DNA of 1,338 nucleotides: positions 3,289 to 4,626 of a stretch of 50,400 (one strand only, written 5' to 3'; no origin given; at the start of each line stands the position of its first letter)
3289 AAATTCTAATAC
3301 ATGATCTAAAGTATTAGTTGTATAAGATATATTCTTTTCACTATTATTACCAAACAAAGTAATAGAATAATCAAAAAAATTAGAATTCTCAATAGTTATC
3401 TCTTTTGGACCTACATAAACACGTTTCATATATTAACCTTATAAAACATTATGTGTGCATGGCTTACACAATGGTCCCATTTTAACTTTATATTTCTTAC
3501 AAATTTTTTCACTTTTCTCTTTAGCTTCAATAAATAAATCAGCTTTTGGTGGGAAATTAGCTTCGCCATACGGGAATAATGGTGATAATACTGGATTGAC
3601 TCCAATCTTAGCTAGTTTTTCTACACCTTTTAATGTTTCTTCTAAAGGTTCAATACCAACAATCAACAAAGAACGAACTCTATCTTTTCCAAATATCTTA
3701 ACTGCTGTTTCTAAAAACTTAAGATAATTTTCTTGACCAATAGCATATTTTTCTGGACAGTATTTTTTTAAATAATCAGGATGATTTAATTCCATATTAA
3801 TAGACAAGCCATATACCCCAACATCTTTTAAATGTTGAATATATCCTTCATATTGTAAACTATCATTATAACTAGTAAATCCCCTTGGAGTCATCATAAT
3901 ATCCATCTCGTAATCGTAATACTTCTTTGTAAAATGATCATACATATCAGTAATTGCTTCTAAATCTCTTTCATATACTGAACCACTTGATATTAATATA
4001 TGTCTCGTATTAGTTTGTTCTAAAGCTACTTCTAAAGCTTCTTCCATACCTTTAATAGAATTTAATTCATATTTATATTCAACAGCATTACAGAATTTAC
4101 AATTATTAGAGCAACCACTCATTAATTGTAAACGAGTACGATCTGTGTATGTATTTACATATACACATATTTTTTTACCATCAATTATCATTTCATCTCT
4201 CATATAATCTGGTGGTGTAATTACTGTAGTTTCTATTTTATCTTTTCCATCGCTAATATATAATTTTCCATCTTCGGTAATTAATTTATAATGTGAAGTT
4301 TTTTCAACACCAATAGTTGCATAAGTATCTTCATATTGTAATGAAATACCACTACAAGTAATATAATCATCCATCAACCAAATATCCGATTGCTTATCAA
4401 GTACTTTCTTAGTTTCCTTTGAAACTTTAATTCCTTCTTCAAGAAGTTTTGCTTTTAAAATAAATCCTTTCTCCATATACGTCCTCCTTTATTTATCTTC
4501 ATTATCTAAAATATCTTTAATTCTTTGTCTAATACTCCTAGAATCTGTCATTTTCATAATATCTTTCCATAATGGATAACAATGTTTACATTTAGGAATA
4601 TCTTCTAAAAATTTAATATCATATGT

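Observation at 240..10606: Ten-gene radical-SAM / ATP-grasp / amidinotransferase-fold operon headed by an ABC-F gene: candidate undescribed small-molecule pathway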

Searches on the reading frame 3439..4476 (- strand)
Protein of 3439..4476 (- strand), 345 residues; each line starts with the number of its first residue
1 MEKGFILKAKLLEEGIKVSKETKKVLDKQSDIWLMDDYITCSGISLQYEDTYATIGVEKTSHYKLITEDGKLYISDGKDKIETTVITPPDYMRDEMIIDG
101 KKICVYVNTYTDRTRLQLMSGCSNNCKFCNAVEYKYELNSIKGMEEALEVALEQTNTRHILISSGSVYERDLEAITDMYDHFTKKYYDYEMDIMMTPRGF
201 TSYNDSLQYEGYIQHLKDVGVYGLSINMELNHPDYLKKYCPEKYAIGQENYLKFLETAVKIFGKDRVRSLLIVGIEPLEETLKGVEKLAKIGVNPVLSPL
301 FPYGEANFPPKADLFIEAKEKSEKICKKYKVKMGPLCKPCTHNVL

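Call 4: search_protein_families(library=pfam, proteins=[window:3439-4476:-], max_evalue=0.01)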
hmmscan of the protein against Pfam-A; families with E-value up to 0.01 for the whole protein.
window:3439-4476:- (345 aa): 1 family
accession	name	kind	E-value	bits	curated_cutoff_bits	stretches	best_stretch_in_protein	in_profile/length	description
PF04055.27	Radical_SAM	-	2.1e-08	34.9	29.5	1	118-275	3-151/166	Radical SAM superfamily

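Call 5: search_protein_families(library=ncbifam, proteins=[window:3439-4476:-], max_evalue=0.01)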
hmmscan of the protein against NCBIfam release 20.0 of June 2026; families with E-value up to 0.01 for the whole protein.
window:3439-4476:- (345 aa): 9 families
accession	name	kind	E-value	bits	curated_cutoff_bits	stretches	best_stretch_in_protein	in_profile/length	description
NF045502.1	variant_rSAM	domain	1e-37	130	125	1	5-328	5-357/357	radical SAM protein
TIGR04043.1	rSAM_MSMEG_0568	hypoth_equivalog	1.1e-11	44.3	303.7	1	212-307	208-304/354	MSMEG_0568 family radical SAM protein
TIGR03960.1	rSAM_fuse_unch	hypoth_equivalog_domain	1.3e-05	24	462.3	1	94-193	234-333/605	TIGR03960 family B12-binding radical SAM protein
NF005609.0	PRK07360.1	equivalog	1.4e-05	24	426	1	58-288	14-240/374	7,8-didemethyl-8-hydroxy-5-deazariboflavin synthase subunit CofH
TIGR00238.1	TIGR00238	subfamily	8.6e-05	21.6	199.2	1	104-168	105-171/331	KamA family radical SAM protein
NF053743.1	LipS2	equivalog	0.00079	19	270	0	119-294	30-196/292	LipS2 family lipoyl synthase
TIGR03821.1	EFP_modif_epmB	equivalog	0.0019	17.3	369.3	1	102-166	86-152/321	EF-P beta-lysylation protein EpmB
NF002267.0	PRK01198.1-3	equivalog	0.0037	16.5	488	0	128-178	131-181/390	V-type ATP synthase subunit C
NF004884.0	PRK06245.1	equivalog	0.0055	15.6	209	1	109-182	12-86/340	7,8-didemethyl-8-hydroxy-5-deazariboflavin synthase subunit CofG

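Call 30: search_solved_structures(query=window:3439-4476:-, max_evalue=0.1)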
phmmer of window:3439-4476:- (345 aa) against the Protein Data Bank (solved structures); distinct sequences matched with E-value up to 0.1: 0.

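Call 44: find_homologous_proteins(query=window:3439-4476:-)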
Query window:3439-4476:- (345 aa): 113 proteins with E <= 0.001 among 2383 candidates.
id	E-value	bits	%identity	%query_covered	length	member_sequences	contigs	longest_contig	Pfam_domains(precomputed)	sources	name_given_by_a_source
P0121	7.4e-229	776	99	100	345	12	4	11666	PF04055.28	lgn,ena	-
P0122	5.0e-201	685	87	100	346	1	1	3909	PF04055.28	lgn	-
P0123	2.1e-198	676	84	100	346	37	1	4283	PF04055.28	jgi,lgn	-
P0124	6.2e-198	675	84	100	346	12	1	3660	PF04055.28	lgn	-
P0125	2.8e-196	669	84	100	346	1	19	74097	PF04055.28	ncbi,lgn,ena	-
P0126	1.9e-195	666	84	100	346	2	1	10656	PF04055.28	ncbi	-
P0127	7.2e-195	665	84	100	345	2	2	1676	PF04055.28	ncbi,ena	-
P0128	1.7e-193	660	83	100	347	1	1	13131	PF04055.28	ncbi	-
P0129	3.8e-193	659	83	100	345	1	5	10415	PF04055.28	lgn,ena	-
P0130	4.1e-193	659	83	100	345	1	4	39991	PF04055.28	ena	-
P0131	4.5e-193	659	84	100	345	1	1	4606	PF04055.28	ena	-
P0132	8.5e-193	658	82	100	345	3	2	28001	PF04055.28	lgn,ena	-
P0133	1.5e-192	657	83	100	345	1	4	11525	PF04055.28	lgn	-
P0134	2.8e-191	653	84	100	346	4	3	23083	PF04055.28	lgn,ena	-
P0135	4.8e-189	645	82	100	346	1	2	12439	PF04055.28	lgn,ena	-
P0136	5.1e-189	645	83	100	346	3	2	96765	PF04055.28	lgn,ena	-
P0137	9.1e-189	645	81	100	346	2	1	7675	PF04055.28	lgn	-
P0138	1.3e-188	644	80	100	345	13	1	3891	PF04055.28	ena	-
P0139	1.3e-188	644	82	100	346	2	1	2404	PF04055.28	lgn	-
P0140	1.3e-187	641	81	100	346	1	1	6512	PF04055.28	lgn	-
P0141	5.5e-187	639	80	100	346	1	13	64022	PF04055.28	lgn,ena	-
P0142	1.4e-186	637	81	100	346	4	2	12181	PF04055.28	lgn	-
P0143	1.3e-182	624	77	100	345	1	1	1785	PF04055.28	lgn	-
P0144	7.2e-180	615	76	100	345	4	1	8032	PF04055.28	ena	-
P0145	1.2e-168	578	74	100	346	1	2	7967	PF04055.28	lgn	-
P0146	2.4e-167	574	72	100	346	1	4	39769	PF04055.28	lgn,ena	-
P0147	8.6e-167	572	73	100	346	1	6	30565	PF04055.28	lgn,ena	-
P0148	3.6e-166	570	72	100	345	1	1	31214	PF04055.28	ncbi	-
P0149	3.7e-166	570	73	100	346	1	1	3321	PF04055.28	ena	-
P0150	2.7e-165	567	73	100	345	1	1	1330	PF04055.28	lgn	-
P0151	9.6e-165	566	70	100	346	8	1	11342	PF04055.28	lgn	-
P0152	1.0e-164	565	72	100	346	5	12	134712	PF04055.28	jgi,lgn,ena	-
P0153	1.2e-164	565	72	100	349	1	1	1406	PF04055.28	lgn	-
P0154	2.2e-164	564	72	100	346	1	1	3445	PF04055.28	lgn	-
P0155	4.0e-163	560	71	100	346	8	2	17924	PF04055.28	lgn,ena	-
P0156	5.9e-163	560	71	100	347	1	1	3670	PF04055.28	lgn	-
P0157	7.1e-163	559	72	100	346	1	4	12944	PF04055.28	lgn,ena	-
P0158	1.6e-162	558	72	100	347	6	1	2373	PF04055.28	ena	-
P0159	1.6e-162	558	72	100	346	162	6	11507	PF04055.28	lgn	-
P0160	1.7e-162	558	69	100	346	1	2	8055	PF04055.28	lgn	-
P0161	2.0e-162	558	71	100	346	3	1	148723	PF04055.28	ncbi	-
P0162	4.3e-162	557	72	100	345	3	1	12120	PF04055.28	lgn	-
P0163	8.7e-162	556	70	100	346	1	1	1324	PF04055.28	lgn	-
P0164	2.3e-161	554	71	100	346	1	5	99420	PF04055.28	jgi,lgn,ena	-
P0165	2.9e-161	554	69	100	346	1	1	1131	PF04055.28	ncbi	-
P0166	3.7e-161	554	70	100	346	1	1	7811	PF04055.28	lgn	-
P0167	6.6e-161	553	70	100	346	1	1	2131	PF04055.28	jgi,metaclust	metaclust:\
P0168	1.1e-160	552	71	100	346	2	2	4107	PF04055.28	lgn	-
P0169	1.4e-160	552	70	100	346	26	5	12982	PF04055.28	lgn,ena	-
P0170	4.6e-160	550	70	100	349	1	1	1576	PF04055.28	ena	-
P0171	1.1e-159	549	69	100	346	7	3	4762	PF04055.28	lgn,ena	-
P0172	7.8e-159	546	70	100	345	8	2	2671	PF04055.28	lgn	-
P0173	9.0e-158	543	69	100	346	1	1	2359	PF04055.28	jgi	jgi:hypothetical protein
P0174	4.0e-156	537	68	100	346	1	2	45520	PF04055.28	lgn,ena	-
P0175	9.6e-156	536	67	100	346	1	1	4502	PF04055.28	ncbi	-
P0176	2.1e-155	535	67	100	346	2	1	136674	PF04055.28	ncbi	ncbi:MAG: hypothetical protein ACI4L1_01340 [Christensenellales bacterium]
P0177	3.3e-155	534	71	100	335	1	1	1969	PF04055.28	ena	-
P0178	1.4e-154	532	69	100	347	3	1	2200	PF04055.28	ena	-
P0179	9.1e-154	529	68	100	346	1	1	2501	PF04055.28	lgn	-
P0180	1.4e-153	529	68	100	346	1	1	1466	PF04055.28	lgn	-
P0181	1.4e-153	529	66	100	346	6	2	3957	PF04055.28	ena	-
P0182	5.1e-152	524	66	100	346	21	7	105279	PF04055.28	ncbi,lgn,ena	-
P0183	1.2e-149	516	64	100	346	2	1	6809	PF04055.28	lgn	-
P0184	2.2e-147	508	63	100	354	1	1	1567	PF04055.28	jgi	jgi:hypothetical protein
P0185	5.2e-147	507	63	100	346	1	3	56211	PF04055.28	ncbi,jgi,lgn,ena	jgi:hypothetical protein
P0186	6.1e-147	507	63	100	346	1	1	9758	PF04055.28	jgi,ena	-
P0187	5.3e-144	497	65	100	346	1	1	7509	PF04055.28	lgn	-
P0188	4.1e-143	494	64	100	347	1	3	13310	PF04055.28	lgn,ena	-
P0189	1.1e-142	493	63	100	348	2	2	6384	PF04055.28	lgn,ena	-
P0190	2.2e-141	489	63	100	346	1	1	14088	PF04055.28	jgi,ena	-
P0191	1.0e-140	487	62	100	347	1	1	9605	PF04055.28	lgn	-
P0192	7.6e-140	484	61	99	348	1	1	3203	PF04055.28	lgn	-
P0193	2.4e-139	482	60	100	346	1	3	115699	PF04055.28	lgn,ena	-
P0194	5.6e-138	478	60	100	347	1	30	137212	PF04055.28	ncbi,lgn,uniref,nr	ncbi:radical SAM protein [Clostridium butyricum]|uniref:radical SAM protein n=1 Tax=Clostridium buty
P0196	2.5e-134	466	60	100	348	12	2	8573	PF04055.28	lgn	-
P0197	3.4e-134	465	60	99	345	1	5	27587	PF04055.28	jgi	-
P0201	1.2e-127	444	57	100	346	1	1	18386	PF04055.28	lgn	-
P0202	1.3e-127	443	56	100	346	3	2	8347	PF04055.28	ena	-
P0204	1.8e-126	440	56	100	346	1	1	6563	PF04055.28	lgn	-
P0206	2.0e-126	440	56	100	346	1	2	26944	PF04055.28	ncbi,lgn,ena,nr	ncbi:MAG: hypothetical protein IKD76_07910 [Clostridia bacterium]|nr:hypothetical protein [Clostridi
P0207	2.8e-126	439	55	100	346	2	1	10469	PF04055.28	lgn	-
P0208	2.5e-125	436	56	100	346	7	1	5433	PF04055.28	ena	-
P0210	7.4e-124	431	54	100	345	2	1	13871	PF04055.28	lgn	-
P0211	7.6e-124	431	56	100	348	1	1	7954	PF04055.28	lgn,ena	-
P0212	1.2e-123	430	56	100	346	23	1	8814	PF04055.28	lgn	-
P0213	1.9e-123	430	55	100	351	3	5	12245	PF04055.28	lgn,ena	-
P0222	7.0e-106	372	68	74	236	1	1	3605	PF04055.28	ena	-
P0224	1.3e-86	309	55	80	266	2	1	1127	PF04055.28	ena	-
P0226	8.9e-69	250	42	87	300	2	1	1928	PF04055.28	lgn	-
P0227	2.0e-51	193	35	97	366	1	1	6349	PF04055.28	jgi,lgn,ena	-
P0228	1.4e-50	190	36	99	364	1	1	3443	PF04055.28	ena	-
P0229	2.8e-43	166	35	100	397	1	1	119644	PF04055.28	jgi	jgi:hypothetical protein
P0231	1.4e-32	131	32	98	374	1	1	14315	PF04055.28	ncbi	-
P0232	3.5e-32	130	32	98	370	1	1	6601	PF04055.28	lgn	-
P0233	1.0e-30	125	31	98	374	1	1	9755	PF04055.28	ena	-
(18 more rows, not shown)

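Call 45: find_encoding_contigs(protein=P0194, flank=10000, max_places=2)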
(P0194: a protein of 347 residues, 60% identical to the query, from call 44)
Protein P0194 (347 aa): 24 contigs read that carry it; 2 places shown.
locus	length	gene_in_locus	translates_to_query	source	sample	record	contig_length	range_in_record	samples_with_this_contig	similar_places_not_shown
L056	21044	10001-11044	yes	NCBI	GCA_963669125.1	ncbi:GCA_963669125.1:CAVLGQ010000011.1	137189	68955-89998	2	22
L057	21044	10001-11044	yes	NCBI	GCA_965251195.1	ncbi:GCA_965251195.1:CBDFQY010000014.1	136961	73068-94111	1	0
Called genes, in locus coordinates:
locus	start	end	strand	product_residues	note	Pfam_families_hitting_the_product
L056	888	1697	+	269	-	PF09140:MipZ (faint), PF10609:ParA (faint), PF13614:AAA_31, PF01656:CbiA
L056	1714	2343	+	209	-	-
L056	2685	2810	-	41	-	-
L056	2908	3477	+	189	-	-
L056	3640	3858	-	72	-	-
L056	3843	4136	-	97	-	-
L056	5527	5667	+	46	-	-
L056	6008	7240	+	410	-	PF02222:ATP-grasp (faint), PF02655:ATP-grasp_3, PF13535:ATP-grasp_4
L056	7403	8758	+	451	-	-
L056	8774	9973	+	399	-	-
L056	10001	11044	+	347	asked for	PF04055:Radical_SAM (weak)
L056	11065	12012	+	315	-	PF02655:ATP-grasp_3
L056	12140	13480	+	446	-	PF01554:MatE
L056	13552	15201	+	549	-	PF00931:NB-ARC (faint), PF02463:SMC_N (weak), PF03193:RsgA_GTPase (faint), PF12775:AAA_7 (faint), PF13175:AAA_15 (faint), PF00005:ABC_tran, PF12848:ABC_tran_Xtn, PF00005:ABC_tran, +12 more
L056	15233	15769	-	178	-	PF00583:Acetyltransf_1, PF13673:Acetyltransf_10 (weak), PF13508:Acetyltransf_7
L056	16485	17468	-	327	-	PF01734:Patatin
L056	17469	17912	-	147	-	PF26395:E2-CBASS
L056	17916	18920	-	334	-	PF18144:SMODS, PF21654:DncV-like_NTFase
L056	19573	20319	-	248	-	-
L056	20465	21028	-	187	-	-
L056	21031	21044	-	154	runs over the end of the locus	PF20038:HTH_59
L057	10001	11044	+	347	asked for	PF04055:Radical_SAM (weak)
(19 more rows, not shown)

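Call 51: search_protein_families(library=ncbifam, proteins=[L056:13552-15201:+, L056:6008-7240:+], max_evalue=0.00001)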
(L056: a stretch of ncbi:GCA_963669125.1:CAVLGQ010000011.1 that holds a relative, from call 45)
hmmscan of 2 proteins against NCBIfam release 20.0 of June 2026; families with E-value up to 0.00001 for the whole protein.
L056:13552-15201:+ (549 aa): 185 families (the best 25 are shown)
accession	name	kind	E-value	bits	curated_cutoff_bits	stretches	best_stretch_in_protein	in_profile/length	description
NF000355.4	ribo_prot_ABC_F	equivalog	1.7e-132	442.9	380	2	3-522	2-498/499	ribosomal protection-like ABC-F family protein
NF008775.0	PRK11819.1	equivalog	5.5e-112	375.2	599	1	6-545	9-538/556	energy-dependent translational throttle protein EttA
TIGR03719.1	ABC_ABC_ChvD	subfamily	1.8e-110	370.2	806.75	1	6-545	7-536/552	energy-dependent translational throttle protein EttA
NF011646.0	PRK15064.1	equivalog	3.7e-102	342.4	762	1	5-541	3-526/530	ABC-F family ATPase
NF050005.1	ABC_ATPase_Uup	equivalog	4.4e-100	335.7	900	1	1-544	1-532/636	ATP-binding cassette ATPase Uup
NF000170.2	ABCF_Vga_all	exception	2.5e-95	320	725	2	157-545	70-475/521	Vga family ABC-F type ribosomal protection protein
NF000168.2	ABCF_Msr_all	exception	4.2e-92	309.3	680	4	275-528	237-483/487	Msr family ABC-F type ribosomal protection protein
NF000171.1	ABCF_producer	exception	1.3e-90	304.4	800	3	17-301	17-296/541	TlrC/CarA/OleB/SrmB family ABC-F type ribosomal protection protein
NF008358.0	PRK11147.1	equivalog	8.6e-90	301.8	936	1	1-537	1-525/635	ABC transporter ATP-binding protein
NF000514.1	ABCF_OptrA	exception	1.7e-89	300.9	1450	1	17-541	34-550/655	ABC-F type ribosomal protection protein OptrA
NF000169.2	ABCF_Sal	exception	2.2e-89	300.6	725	3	129-509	95-487/542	Sal family ABC-F type ribosomal protection protein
NF043038.1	ABCF_CplR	exception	1.5e-84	284.7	780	2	161-546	91-492/544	ABC-F type ribosomal protection protein CplR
NF007921.0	PRK10636.1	equivalog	2.6e-82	277.1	917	1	10-540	8-517/638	ABC transporter ATP-binding protein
NF000166.1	ABCF_CarA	exception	1.3e-71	241.5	1050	3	19-272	21-281/556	ABC-F type ribosomal protection protein Car(A)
NF045691.1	ABCF_VgaF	exception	4.4e-62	210.2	975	3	288-526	224-455/459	ABC-F type ribosomal protection protein Vga(F)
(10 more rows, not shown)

L056:6008-7240:+ (410 aa): 10 families
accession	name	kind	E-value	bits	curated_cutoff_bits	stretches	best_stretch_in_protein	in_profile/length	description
NF005543.0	PRK07206.1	subfamily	4.6e-13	48.6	302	1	141-315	139-315/416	hypothetical protein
NF002563.0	PRK02186.1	subfamily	1.8e-12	46.4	625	1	64-324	53-313/890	argininosuccinate lyase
NF009405.0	PRK12767.1-4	equivalog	4.9e-11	42.2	390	1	117-291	111-269/320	carbamoyl phosphate synthase-like protein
NF053745.1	AAntcapLigBacD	equivalog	6.9e-11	41.2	850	1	34-307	49-347/471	alanine--anticapsin ligase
NF009404.0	PRK12767.1-3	equivalog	3.8e-08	32.6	316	1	60-313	49-306/344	carbamoyl phosphate synthase-like protein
NF009406.0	PRK12767.1-5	equivalog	2.5e-07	30.1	271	1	89-291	91-274/327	carbamoyl phosphate synthase-like protein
TIGR03909.1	pyrrolys_PylC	equivalog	2.8e-07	29.6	248.3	1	146-287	123-252/374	3-methylornithine--L-lysine ligase PylC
NF002378.0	PRK01372.1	subfamily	8.9e-07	27.9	243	1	137-305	120-290/305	D-alanine--D-alanine ligase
NF011169.0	PRK14571.1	equivalog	1.7e-06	27.6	404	0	118-293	95-270/300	D-alanyl-alanine synthetase A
NF009403.0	PRK12767.1-2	equivalog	2.2e-06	27.1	286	0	121-226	111-211/342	carbamoyl phosphate synthase-like protein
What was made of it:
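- An OptrA-like neighbour that is outside the clade also passes it (call 51).
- Tried and rejected: I first took NF000355 as evidence for a resistance-type ABC-F. I downgraded it after an OptrA-like neighbour outside the cluster clade also passed the model (call 51).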

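Call 57: predict_structure(alignment_id=A2)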
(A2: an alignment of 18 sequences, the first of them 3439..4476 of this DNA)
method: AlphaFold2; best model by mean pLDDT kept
length: 345 residues; sequences in the alignment: 18
mean_pLDDT: 90.9   pTM: 0.90
mean pLDDT of the five models: 90.9, 90.8, 90.6, 90.3, 89.2
residues with pLDDT >= 90: 244; 70-90: 87; 50-70: 14; < 50: 0
segments of 3 or more residues with pLDDT < 50: none
pLDDT, mean of each block of 10 residues (from residue 1): 93 94 91 74 88 92 93 93 92 85 89 88 82 77 96 86 91 97 94 94 96 98 94 92 91 98 96 94 98 92 73 96 98 88 87
secondary structure, 60 per line:
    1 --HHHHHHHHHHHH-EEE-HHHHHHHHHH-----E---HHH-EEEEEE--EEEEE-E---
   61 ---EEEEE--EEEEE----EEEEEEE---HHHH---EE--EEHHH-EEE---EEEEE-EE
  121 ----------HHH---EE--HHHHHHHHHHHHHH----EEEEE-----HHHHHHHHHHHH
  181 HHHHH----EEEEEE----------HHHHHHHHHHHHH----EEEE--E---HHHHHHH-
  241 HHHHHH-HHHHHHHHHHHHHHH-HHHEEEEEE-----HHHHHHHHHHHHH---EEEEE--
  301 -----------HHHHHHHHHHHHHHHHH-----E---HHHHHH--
elements in order: H3-14 E16-18 H20-29 E43-48 E51-55 E64-68 E71-75 E80-86 H90-93 E107-109 E113-117 H141-154 E159-163 H169-185 E190-195 H206-218 E223-226 H233-239 H241-246 H248-262 E267-272 H278-290 E294-298 H312-328 H338-343

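Call 61: fold_search(model_id=the predicted structure, library=pdb)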
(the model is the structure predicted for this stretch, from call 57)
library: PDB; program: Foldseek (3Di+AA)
matches with E <= 10: 1738; with E <= 0.001: 43
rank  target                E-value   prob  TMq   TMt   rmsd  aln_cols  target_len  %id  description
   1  8v0j_B                7.7e-08  1.00  0.49  0.55   4.5       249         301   16  Structure of the complex between Human LIAS and H-protein in the presence of s-adenosyl-l-methionine (released 2025-08-20)
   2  6xig_A                1.0e-07  1.00  0.50  0.46   3.5       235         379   16  X-ray crystal structure of MqnE from Pedobacter heparinus (released 2020-07-15)
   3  7pd1_A                1.2e-07  1.00  0.48  0.45   4.1       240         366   18  Crystal structure of the L-tyrosine-bound radical SAM tyrosine lyase ThiH (2-iminoacetate synthase) from Thermosinus c (released 2022-05-11)
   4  7pd2_B                1.7e-07  1.00  0.49  0.47   3.9       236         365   18  Crystal structure of the substrate-free radical SAM tyrosine lyase ThiH (2-iminoacetate synthase) from Thermosinus car (released 2022-05-11)
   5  6xig_B                1.8e-07  1.00  0.43  0.40   4.9       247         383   15  X-ray crystal structure of MqnE from Pedobacter heparinus (released 2020-07-15)
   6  9c19_B                2.4e-07  1.00  0.51  0.57   4.2       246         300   15  Structure of human LIAS (released 2025-07-09)
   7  7pd1_B                3.9e-07  1.00  0.49  0.46   3.9       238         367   18  Crystal structure of the L-tyrosine-bound radical SAM tyrosine lyase ThiH (2-iminoacetate synthase) from Thermosinus c (released 2022-05-11)
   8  6fz6_A                5.9e-07  1.00  0.47  0.47  11.8       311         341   14  Crystal Structure of a radical SAM methyltransferase from Sphaerobacter thermophilus (released 2019-04-10)
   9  7o1p                  8.4e-07  1.00  0.46  0.47   3.8       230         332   14  [FeFe]-hydrogenase maturase HydE from T. Maritima (C-ter stretch absent) (released 2021-05-26)
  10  6xi9_B                9.0e-07  1.00  0.45  0.41   5.0       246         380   16  X-ray crystal structure of MqnE from Pedobacter heparinus in complex with aminofutalosine and methionine (released 2020-07-15)
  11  6fd2_A                9.0e-07  1.00  0.46  0.36   7.1       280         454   14  Radical SAM 1,2-diol dehydratase AprD4 in complex with its substrate paromamine (released 2018-01-17)
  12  5few                  2.2e-06  1.00  0.45  0.45   4.7       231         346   15  HydE from T. maritima in complex with S-adenosyl-L-cysteine (final product) (released 2016-04-06)
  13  5hr6_A                2.5e-06  1.00  0.48  0.47  10.5       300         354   13  X-ray crystal structure of C118A RlmN with cross-linked tRNA purified from Escherichia coli (released 2016-04-13)
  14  6xi9_A                2.6e-06  1.00  0.46  0.42   4.5       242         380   17  X-ray crystal structure of MqnE from Pedobacter heparinus in complex with aminofutalosine and methionine (released 2020-07-15)
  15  3rf9_A                4.8e-06  1.00  0.48  0.47   9.9       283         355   13  X-ray structure of RlmN from Escherichia coli (released 2011-05-11)
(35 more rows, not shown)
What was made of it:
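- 3439..4476 (-): Radical-SAM enzyme of family NF045502 (rSAM2). The AF2 model has pLDDT 90.9, and its best Foldseek hits are LipA, MqnE, ThiH, HydE, HydG, BioB and NosL (calls 57, 61).
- rSAM2's fold neighbours all act on free small molecules or amino acids (call 61).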

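Call 81: search_protein_families(library=padloc, proteins=[window:3439-4476:-], max_evalue=0.001)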
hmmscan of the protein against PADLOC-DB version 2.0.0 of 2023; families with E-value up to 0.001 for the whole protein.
window:3439-4476:- (345 aa): 0 families
